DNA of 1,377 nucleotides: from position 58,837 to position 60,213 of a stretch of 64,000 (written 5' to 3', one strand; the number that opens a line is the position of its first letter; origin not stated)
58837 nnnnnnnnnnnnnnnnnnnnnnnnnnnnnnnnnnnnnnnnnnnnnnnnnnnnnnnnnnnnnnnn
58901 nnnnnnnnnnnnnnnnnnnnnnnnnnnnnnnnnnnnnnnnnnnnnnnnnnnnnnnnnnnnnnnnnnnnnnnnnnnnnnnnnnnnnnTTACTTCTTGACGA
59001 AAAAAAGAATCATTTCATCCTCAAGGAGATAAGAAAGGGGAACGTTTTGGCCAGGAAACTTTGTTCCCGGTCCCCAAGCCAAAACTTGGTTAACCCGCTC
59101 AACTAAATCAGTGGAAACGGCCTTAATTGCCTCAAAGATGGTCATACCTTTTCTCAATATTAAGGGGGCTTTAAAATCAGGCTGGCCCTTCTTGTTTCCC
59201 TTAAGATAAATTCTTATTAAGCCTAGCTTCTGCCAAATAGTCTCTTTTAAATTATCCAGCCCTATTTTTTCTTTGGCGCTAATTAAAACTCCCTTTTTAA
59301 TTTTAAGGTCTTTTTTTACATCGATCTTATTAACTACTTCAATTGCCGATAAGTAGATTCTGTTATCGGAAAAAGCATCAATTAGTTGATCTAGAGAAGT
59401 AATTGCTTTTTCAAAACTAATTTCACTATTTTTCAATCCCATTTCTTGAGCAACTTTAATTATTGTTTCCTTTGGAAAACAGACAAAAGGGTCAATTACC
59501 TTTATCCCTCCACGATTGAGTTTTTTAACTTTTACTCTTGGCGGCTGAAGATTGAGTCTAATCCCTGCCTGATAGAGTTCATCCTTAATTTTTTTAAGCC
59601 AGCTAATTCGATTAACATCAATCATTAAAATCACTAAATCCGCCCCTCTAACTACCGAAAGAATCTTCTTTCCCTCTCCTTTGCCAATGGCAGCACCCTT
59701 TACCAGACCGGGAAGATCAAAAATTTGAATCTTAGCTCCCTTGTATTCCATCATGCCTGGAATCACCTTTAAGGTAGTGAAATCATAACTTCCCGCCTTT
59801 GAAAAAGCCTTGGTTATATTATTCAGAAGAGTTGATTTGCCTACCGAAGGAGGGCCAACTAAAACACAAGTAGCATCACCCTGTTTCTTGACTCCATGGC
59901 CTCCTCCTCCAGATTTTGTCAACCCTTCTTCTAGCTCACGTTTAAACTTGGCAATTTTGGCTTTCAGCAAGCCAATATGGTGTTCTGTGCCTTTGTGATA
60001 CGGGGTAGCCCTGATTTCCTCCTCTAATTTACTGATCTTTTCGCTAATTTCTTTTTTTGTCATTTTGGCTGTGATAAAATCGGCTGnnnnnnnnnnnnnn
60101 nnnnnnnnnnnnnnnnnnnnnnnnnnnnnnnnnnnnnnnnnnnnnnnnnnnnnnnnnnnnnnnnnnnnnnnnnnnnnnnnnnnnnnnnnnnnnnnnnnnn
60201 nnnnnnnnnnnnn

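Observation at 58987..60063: Archaeal/eukaryotic-type DRG GTPase with a TGS domain in a bacterial context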

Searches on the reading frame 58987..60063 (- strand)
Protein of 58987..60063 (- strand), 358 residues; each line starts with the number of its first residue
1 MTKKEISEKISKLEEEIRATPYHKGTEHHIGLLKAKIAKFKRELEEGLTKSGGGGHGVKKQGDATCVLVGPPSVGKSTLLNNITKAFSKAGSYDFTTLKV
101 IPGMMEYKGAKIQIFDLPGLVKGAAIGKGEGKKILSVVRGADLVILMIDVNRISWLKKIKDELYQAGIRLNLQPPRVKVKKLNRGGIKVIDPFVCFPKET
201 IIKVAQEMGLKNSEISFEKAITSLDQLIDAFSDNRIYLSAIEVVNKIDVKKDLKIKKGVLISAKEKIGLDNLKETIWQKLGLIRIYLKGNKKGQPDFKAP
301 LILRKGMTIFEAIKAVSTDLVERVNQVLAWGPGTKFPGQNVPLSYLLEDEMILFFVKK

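Call 3: search_protein_families(library=pfam, proteins=[window:58987-60063:-], max_evalue=0.01)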
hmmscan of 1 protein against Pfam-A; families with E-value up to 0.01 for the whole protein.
window:58987-60063:- (358 aa): 7 families
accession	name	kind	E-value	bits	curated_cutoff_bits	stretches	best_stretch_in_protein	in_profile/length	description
PF01926.29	MMR_HSR1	-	3e-21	76.1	21.9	1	66-166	2-99/113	50S ribosome-binding GTPase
PF16897.10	MMR_HSR1_Xtn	-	1.7e-18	67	35.2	1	185-282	2-106/106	C-terminal region of MMR_HSR1 domain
PF02421.24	FeoB_N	-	3.4e-11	43.4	27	1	65-151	2-89/156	Ferrous iron transport protein B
PF02824.27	TGS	-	5.4e-05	23.6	22.2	1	283-353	1-56/60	TGS domain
PF04548.22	AIG1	-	0.00019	21.2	27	1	65-154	2-97/212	AIG1 family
PF00350.29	Dynamin_N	-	0.00042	20.8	27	0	67-85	2-20/168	Dynamin family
PF13191.12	AAA_16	-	0.004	18.1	32.6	1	64-91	25-52/167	AAA ATPase domain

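Call 4: search_protein_families(library=ncbifam, proteins=[window:58987-60063:-], max_evalue=0.01)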
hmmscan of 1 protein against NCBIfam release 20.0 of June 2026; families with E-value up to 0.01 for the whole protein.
window:58987-60063:- (358 aa): 21 families
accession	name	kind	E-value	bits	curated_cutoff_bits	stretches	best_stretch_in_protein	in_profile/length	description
NF008955.0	PRK12297.1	equivalog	1.3e-21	77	406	1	66-168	162-271/429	GTPase ObgE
NF008956.1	PRK12299.1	equivalog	6.4e-20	71.4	300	1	67-182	162-279/327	GTPase ObgE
TIGR00231.1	small_GTP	domain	7.1e-20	71.4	42.5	1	63-171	3-118/164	GTP-binding protein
TIGR02729.1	Obg_CgtA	equivalog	2e-19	69.8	280.25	1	66-178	160-279/329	Obg family GTPase CgtA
NF008954.1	PRK12296.1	equivalog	7.7e-13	47.7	377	1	64-151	160-247/470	GTPase ObgE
NF000908.1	PRK00089.1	equivalog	1.5e-10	40.8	237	1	66-154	6-96/291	GTPase Era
TIGR00436.1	era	equivalog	3.2e-10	39.8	116.25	1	68-175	5-115/270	GTPase Era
NF003661.0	PRK05291.1-3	equivalog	7.6e-10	38.7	380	1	33-279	189-369/448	tRNA uridine-5-carboxymethylaminomethyl(34) synthesis GTPase MnmE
NF007171.0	PRK09602.1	subfamily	9.2e-10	37.9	387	2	111-150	74-113/397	YchF-related putative GTPase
TIGR00450.1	mnmE_trmE_thdF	equivalog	1.6e-08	34.1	252.6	1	33-152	182-300/446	tRNA uridine-5-carboxymethylaminomethyl(34) synthesis GTPase MnmE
TIGR03594.1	GTPase_EngA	equivalog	2.9e-08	33.1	306.7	1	61-151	173-268/432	ribosome biogenesis GTPase Der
TIGR00437.1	feoB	equivalog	3.6e-08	32.6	315.65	1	70-151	1-83/594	ferrous iron transport protein B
TIGR03156.1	GTP_HflX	equivalog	6.1e-08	32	216.75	1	32-159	158-287/351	GTPase HflX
TIGR00092.1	TIGR00092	equivalog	8.7e-08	31.7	279.2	2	110-145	67-102/368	redox-regulated ATPase YchF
TIGR03918.1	GTP_HydF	equivalog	3.9e-06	25.9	325.55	1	66-162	10-110/392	[FeFe] hydrogenase H-cluster maturation GTPase HydF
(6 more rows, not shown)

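Call 5: search_solved_structures(query=window:58987-60063:-, max_evalue=0.001, show_alignments=2)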
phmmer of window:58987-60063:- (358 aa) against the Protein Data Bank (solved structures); distinct sequences matched with E-value up to 0.001: 40.
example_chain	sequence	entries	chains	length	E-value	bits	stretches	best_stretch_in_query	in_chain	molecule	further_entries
4a9a_A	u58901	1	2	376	2.1e-68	234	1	7-358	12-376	RIBOSOME-INTERACTING GTPASE 1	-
7rr5_R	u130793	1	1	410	2.8e-68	233.6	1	8-358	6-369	Ribosome-interacting GTPase 1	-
7nrc_So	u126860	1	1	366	5.2e-67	229.4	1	7-353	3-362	Ribosome-interacting GTPase 2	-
1lnz_A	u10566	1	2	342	3.3e-11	46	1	66-175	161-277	SPO0B-associated GTP-binding protein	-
7odt_t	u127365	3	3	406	6.4e-11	45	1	66-165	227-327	Mitochondrial ribosome-associated GTPase 2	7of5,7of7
7o9k_G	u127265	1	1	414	6.7e-11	45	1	66-165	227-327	Mitochondrial ribosome-associated GTPase 2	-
7oi6_y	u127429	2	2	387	3.9e-10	42.4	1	66-151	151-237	GTP-binding protein 10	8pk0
9e9c_t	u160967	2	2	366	5.2e-10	42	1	66-152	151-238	GTP-binding protein 10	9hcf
1udx_A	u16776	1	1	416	2.2e-09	40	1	66-150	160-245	the GTP-binding protein Obg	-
5m04_A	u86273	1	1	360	2.5e-08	36.5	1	67-156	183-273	GTPase ObgE/CgtA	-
4csu_9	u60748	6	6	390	3e-08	36.2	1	67-156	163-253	GTPASE OBGE/CGTA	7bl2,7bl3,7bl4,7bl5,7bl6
1mky_A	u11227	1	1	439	9e-08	34.7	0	64-152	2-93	Probable GTP-binding protein engA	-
2qu8_A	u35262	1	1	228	1.3e-07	34.1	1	64-152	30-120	Putative nucleolar GTP-binding protein 1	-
2e87_A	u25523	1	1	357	3.3e-07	32.8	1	65-149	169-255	Hypothetical protein PH1320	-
2wji_A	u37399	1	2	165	7.9e-07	31.6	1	67-180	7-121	FERROUS IRON TRANSPORT PROTEIN B HOMOLOG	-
2eki_A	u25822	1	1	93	1.3e-05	27.5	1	280-358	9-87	Developmentally-regulated GTP-binding protein 1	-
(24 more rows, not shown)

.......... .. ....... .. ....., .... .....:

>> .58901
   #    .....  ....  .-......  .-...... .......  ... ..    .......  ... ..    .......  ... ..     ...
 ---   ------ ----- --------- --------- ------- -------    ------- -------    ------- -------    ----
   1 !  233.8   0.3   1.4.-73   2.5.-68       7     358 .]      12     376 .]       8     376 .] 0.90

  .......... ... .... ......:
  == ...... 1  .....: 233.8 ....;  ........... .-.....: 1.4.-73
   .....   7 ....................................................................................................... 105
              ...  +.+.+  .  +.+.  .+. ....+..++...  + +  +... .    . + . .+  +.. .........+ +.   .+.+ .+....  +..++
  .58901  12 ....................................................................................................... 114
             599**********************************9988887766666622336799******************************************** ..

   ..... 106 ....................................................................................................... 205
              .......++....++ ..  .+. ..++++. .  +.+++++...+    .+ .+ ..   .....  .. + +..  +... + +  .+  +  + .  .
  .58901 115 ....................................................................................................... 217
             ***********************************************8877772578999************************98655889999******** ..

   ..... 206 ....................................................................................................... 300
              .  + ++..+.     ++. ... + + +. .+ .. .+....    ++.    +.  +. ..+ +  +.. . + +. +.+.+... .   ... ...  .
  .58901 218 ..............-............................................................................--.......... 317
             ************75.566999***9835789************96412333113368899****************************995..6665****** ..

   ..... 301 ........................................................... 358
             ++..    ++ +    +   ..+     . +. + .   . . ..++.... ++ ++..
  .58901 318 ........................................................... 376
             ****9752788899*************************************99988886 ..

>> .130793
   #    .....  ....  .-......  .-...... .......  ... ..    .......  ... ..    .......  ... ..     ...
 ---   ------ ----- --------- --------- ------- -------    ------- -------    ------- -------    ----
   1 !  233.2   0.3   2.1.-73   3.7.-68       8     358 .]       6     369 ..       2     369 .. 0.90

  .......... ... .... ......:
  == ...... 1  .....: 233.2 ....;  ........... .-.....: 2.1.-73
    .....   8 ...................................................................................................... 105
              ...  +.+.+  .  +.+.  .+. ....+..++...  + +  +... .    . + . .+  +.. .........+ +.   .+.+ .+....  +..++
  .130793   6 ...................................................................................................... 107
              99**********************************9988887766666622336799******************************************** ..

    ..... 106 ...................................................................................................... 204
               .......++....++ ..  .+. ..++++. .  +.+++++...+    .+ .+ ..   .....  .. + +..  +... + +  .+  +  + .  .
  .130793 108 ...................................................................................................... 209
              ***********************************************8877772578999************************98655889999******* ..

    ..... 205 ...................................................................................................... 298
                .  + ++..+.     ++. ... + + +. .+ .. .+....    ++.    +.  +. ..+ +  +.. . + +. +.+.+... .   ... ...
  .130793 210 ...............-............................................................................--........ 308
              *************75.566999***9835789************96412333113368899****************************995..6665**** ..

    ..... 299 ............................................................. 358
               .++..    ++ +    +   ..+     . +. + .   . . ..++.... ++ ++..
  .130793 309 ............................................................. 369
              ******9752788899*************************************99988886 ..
